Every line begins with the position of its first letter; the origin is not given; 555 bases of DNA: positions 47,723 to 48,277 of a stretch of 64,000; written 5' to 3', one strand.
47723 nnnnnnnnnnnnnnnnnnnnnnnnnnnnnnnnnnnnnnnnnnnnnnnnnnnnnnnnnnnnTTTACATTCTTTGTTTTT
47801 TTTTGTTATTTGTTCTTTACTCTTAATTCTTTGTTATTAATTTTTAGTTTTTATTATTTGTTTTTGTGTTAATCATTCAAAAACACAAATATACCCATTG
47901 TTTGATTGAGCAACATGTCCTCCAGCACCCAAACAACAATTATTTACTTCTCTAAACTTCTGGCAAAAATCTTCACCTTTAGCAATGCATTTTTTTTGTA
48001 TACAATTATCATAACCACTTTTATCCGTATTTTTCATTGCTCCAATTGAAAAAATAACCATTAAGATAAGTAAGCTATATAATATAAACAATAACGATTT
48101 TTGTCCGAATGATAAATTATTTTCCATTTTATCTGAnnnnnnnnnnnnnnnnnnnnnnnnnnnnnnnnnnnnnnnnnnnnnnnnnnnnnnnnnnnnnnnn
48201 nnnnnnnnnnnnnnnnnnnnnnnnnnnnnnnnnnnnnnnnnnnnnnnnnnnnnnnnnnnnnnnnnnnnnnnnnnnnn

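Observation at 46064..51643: Three GT-C-type membrane glycosyltransferase candidates in tandem, with a small Cys-rich secreted protein between the first two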

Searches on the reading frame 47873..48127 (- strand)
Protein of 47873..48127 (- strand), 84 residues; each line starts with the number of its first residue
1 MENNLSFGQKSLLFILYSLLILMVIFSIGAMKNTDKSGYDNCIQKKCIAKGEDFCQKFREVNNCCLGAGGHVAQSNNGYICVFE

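Call 4: search_protein_families(library=pfam, proteins=[window:47873-48127:-], max_evalue=0.1)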
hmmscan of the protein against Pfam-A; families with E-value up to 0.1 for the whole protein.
window:47873-48127:- (84 aa): 0 families

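Call 5: search_protein_families(library=ncbifam, proteins=[window:47873-48127:-], max_evalue=0.1)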
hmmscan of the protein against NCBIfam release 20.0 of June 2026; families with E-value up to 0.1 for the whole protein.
window:47873-48127:- (84 aa): 0 families

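Call 10: find_homologous_proteins(query=window:47873-48127:-, max_evalue=0.01)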
Query window:47873-48127:- (84 aa): 6 proteins with E <= 0.01 among 10 candidates.
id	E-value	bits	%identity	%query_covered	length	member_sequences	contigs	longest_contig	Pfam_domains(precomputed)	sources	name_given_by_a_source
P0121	7.8e-50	184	100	100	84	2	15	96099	-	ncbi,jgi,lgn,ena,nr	ncbi:hypothetical protein HOA91_03450 [Candidatus Woesearchaeota archaeon]|jgi:hypothetical protein|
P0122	1.8e-34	135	70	100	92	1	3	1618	-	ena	-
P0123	5.0e-34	134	70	100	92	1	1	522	-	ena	-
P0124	1.3e-33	132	70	100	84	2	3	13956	-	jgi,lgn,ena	-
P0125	2.3e-30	122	65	100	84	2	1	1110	-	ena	-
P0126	7.3e-28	114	62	100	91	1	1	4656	-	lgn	-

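Call 16: find_encoding_contigs(protein=P0121, flank=10000, max_places=4)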
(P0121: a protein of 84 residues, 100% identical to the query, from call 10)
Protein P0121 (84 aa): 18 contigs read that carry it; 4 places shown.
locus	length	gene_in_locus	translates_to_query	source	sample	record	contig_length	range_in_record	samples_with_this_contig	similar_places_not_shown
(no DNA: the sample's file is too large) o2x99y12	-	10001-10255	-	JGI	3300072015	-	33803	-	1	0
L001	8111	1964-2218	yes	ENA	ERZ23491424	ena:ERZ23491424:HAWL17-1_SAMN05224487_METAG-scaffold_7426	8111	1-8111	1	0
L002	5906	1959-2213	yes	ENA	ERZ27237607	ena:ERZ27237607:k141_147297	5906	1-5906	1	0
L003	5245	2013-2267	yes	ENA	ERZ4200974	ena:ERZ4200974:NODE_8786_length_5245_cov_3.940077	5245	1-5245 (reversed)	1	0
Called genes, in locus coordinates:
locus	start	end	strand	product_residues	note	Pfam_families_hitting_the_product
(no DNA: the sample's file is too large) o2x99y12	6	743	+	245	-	PF01066:CDP-OH_P_transf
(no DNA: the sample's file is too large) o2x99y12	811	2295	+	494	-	PF01943:Polysacc_synt, PF13440:Polysacc_synt_3, PF03023:MurJ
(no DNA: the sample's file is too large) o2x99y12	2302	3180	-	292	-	PF00535:Glycos_transf_2, PF26629:GT2_TM_C (weak)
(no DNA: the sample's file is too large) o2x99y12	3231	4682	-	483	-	PF01812:5-FTHF_cyc-lig, PF00763:THF_DHG_CYH, PF02882:THF_DHG_CYH_C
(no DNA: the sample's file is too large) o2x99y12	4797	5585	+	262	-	PF00535:Glycos_transf_2, PF13641:Glyco_tranf_2_3, PF12804:NTP_transf_3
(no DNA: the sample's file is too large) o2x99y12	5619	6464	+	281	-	PF00551:Formyl_trans_N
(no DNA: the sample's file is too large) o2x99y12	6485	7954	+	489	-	PF13231:PMT_2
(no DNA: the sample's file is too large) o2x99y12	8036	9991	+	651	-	-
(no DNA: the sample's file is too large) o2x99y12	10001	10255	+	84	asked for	-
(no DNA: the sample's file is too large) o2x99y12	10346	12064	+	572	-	PF02366:PMT, PF13231:PMT_2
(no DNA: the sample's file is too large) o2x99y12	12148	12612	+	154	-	-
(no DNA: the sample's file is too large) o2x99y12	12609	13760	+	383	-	PF01041:DegT_DnrJ_EryC1, PF00155:Aminotran_1_2, PF01212:Beta_elim_lyase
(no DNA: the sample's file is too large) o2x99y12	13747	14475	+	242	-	PF00535:Glycos_transf_2, PF10111:Glyco_tranf_2_2 (faint), PF13641:Glyco_tranf_2_3 (weak)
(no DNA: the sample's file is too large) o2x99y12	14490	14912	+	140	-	PF04138:GtrA_DPMS_TM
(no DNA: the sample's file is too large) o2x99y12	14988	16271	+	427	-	PF08421:Methyltransf_13, PF13489:Methyltransf_23, PF08484:Methyltransf_14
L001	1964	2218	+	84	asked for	-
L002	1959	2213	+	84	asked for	-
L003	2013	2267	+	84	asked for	-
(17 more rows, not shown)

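Call 40: find_homologous_proteins(query=A2, max_evalue=0.01)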
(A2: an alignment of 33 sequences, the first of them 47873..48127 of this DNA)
Query A2 (33 sequences) (84 aa, profile of the alignment): 112 proteins with E <= 0.01 among 1155 candidates.
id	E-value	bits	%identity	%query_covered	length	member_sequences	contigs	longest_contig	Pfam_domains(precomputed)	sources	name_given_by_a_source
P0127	1.8e-35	139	65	100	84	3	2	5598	-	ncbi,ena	-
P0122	6.2e-35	137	70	100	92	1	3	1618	-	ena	-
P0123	1.5e-34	136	70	100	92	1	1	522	-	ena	-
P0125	2.3e-34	135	65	100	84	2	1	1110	-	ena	-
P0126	1.7e-33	132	62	100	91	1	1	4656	-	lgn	-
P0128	1.8e-33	132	60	99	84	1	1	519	-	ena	-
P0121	2.3e-33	132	100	100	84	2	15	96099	-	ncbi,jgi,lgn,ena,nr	ncbi:hypothetical protein HOA91_03450 [Candidatus Woesearchaeota archaeon]|jgi:hypothetical protein|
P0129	3.1e-33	131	58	94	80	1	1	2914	-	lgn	-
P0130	3.3e-33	131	59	95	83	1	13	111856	-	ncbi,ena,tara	tara:strand:+ start:46308 stop:46559 length:252 start_codon:yes stop_codon:yes gene_type:complete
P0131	3.5e-33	131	57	73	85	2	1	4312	-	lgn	-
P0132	4.0e-33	131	61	80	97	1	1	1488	-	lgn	-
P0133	5.5e-33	131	60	100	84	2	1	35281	-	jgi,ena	-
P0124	6.3e-33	130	70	100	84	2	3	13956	-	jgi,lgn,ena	-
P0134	7.9e-33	130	55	99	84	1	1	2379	-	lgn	-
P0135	9.2e-33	130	55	90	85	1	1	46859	-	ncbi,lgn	-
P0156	1.4e-30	123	60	95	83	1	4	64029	-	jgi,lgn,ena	-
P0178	5.9e-29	118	55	99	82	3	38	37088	-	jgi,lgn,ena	-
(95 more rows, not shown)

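Call 48: predict_structure(alignment_id=A3)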
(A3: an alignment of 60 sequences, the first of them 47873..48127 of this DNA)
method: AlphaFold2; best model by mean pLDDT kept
length: 84 residues; sequences in the alignment: 60
mean_pLDDT: 91.5   pTM: 0.69
mean pLDDT of the five models: 91.5, 90.8, 90.0, 89.9, 88.5
residues with pLDDT >= 90: 61; 70-90: 20; 50-70: 3; < 50: 0
segments of 3 or more residues with pLDDT < 50: none
pLDDT, mean of each block of 10 residues (from residue 1): 77 97 95 92 95 92 95 89 91
secondary structure, 60 per line:
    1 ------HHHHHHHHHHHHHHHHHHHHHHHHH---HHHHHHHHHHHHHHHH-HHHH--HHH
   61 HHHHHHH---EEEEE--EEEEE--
elements in order: H7-31 H35-50 H52-55 H58-67 E71-75 E78-82

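Call 49: search_protein_representatives(alignment_id=A3)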
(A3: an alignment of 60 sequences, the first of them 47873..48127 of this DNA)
Query: 60 sequences, 84 profile positions. Proteins with E-value up to 0.001 (for the whole library): 33; up to 1e-10: 29; up to 1e-30: 1. The best 33 are listed.
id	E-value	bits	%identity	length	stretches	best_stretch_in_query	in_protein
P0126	2.0e-33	130.4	-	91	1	4-83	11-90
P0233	7.6e-30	118.9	-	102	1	1-84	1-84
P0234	8.1e-29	115.6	-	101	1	4-84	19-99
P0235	5.4e-28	113.0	-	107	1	5-83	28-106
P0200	6.1e-28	112.8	-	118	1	5-83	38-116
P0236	1.9e-26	108.0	-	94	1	4-84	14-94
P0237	2.8e-26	107.4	-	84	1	1-84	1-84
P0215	3.8e-26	107.0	-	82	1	5-84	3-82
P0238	3.8e-26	107.0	-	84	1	4-83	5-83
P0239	4.5e-26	106.8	-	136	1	1-83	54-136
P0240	4.5e-26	106.8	-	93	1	3-76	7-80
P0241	6.2e-26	106.3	-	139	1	3-84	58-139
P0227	3.3e-25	104.0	-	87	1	1-84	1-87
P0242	1.3e-24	102.1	-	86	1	3-84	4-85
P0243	4.1e-24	100.5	-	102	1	4-83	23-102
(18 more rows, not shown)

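Call 52: fold_search(model_id=the predicted structure, library=pdb)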
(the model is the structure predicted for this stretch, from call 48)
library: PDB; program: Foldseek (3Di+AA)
matches with E <= 10: 85; with E <= 0.001: 0
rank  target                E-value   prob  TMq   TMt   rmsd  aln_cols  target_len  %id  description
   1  3gyg_D                2.3e+00  0.14  0.36  0.15   5.2        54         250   11  Crystal structure of yhjK (haloacid dehalogenase-like hydrolase protein) from Bacillus subtilis (released 2009-05-12)
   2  8v5c_B                2.5e+00  0.08  0.30  0.17  11.4       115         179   10  IpaD (122-321) Bound to Deoxycholate (released 2024-08-21)
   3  5by8_B                3.3e+00  0.06  0.19  0.19   6.2        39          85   15  The structure of Rpf2-Rrs1 explains its role in ribosome biogenesis (released 2015-07-08)
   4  4xd9_B                3.3e+00  0.06  0.19  0.18   6.1        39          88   15  Structure of Rpf2-Rrs1 complex involved in ribosome biogenesis (released 2015-06-10)
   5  4xd9_D                3.5e+00  0.06  0.19  0.19   6.0        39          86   15  Structure of Rpf2-Rrs1 complex involved in ribosome biogenesis (released 2015-06-10)
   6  6ltz_B                4.0e+00  0.08  0.18  0.20   7.4        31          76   16  Induced DNA bending by unique dimerization of HigA antitoxin (released 2020-07-15)
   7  5uk5_A                4.3e+00  0.08  0.17  0.08   1.6        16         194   44  Complex of Notch1(EGF8-12) bound to Jagged1(N-EGF3) (released 2017-03-08)
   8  7y7u_A                4.3e+00  0.08  0.15  0.05   1.8        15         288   33  Dimeric structure of a Quorum-Quenching metallo-hydrolase, LrsL (released 2022-08-31)
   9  7ux8_B                4.3e+00  0.08  0.35  0.13   7.4        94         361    5  Crystal structure of MfnG, an L- and D-tyrosine O-methyltransferase from the marformycin biosynthesis pathway of Strep (released 2022-09-28)
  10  8zu5_A                4.6e+00  0.10  0.16  0.05   1.4        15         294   33  Crystal Structure of Methyl parathion hydrolase mutant A66D/I143V/I145L/Q272D/S279A/ (released 2025-06-11)
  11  8zpl_R                4.6e+00  0.04  0.23  0.08  17.5        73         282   15  Cryo-EM strucutre of CXCR4 complexed with antagonist HF51116 (released 2025-02-26)
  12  4le6_C                4.9e+00  0.13  0.17  0.06   1.0        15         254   40  Crystal structure of the phosphotriesterase OPHC2 from Pseudomonas pseudoalcaligenes (released 2013-11-13)
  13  5vxm_A                4.9e+00  0.06  0.24  0.09   8.0        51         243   20  2.05 A resolution structure of IpaD from Shigella flexneri in complex with single-domain antibody 20ipaD (released 2017-08-30)
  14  4o98_A                5.6e+00  0.11  0.17  0.05   1.1        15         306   40  Crystal structure of Pseudomonas oleovorans PoOPH mutant H250I/I263W (released 2014-12-03)
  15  6dks_D                5.6e+00  0.07  0.28  0.08   4.7        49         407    8  Structure of the Rbpj-SHARP-DNA Repressor Complex (released 2019-01-02)
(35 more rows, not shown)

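Call 63: find_encoding_contigs(protein=P0130, flank=5000, max_places=2)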
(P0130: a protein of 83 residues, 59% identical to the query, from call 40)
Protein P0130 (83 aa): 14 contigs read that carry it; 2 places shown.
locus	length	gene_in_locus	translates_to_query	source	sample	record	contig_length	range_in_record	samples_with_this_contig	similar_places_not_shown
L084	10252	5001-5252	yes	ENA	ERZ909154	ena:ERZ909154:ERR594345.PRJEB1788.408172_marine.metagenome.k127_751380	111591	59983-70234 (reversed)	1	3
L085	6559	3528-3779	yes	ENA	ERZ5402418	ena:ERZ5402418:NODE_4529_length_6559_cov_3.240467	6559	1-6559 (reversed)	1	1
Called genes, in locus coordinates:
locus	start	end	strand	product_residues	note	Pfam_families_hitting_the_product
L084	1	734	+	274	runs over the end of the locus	PF00551:Formyl_trans_N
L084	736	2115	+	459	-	PF13231:PMT_2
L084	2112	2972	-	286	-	-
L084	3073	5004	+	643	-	-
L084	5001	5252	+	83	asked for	-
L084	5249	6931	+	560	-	PF13231:PMT_2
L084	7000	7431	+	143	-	-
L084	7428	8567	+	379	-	PF01041:DegT_DnrJ_EryC1, PF00155:Aminotran_1_2, PF00266:Aminotran_5 (weak), PF01212:Beta_elim_lyase (weak)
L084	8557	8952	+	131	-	PF04138:GtrA_DPMS_TM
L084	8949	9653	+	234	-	PF00535:Glycos_transf_2, PF10111:Glyco_tranf_2_2 (weak), PF13641:Glyco_tranf_2_3 (weak)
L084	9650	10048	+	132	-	PF04138:GtrA_DPMS_TM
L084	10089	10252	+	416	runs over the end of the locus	PF08421:Methyltransf_13, PF13489:Methyltransf_23, PF08484:Methyltransf_14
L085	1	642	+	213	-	?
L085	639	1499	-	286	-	-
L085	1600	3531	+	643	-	-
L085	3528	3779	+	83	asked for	-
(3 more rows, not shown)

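Call 64: find_encoding_contigs(protein=P0178, flank=5000, max_places=2)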
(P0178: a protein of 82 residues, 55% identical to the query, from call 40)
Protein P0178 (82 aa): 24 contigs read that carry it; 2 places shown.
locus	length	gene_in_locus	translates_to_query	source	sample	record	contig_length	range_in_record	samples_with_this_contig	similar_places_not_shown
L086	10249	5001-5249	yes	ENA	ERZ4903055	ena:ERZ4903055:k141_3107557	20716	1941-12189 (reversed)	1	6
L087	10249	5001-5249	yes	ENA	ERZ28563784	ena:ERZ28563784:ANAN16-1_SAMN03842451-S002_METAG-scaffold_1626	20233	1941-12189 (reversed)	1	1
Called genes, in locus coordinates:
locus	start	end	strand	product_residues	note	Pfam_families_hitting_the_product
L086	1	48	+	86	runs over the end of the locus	PF00550:PP-binding (weak)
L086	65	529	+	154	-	PF01575:MaoC_dehydratas, PF13452:FAS1_DH_region (weak)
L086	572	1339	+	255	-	PF00106:adh_short, PF01370:Epimerase (weak), PF08659:KR, PF13561:adh_short_C2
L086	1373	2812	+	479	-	PF02366:PMT, PF13231:PMT_2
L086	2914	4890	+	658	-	-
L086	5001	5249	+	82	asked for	-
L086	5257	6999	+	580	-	PF02366:PMT, PF13231:PMT_2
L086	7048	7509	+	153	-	-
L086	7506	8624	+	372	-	PF01041:DegT_DnrJ_EryC1, PF00155:Aminotran_1_2 (faint), PF00266:Aminotran_5 (faint), PF01053:Cys_Met_Meta_PP (weak), PF01212:Beta_elim_lyase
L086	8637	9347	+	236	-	PF00535:Glycos_transf_2, PF10111:Glyco_tranf_2_2 (faint), PF13641:Glyco_tranf_2_3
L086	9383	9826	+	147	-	PF04138:GtrA_DPMS_TM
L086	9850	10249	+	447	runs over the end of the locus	PF08421:Methyltransf_13, PF13489:Methyltransf_23, PF08484:Methyltransf_14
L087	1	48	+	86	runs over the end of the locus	PF00550:PP-binding (weak)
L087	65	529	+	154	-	PF01575:MaoC_dehydratas, PF13452:FAS1_DH_region (weak)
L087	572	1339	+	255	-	PF00106:adh_short, PF01370:Epimerase (weak), PF08659:KR, PF13561:adh_short_C2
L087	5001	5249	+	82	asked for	-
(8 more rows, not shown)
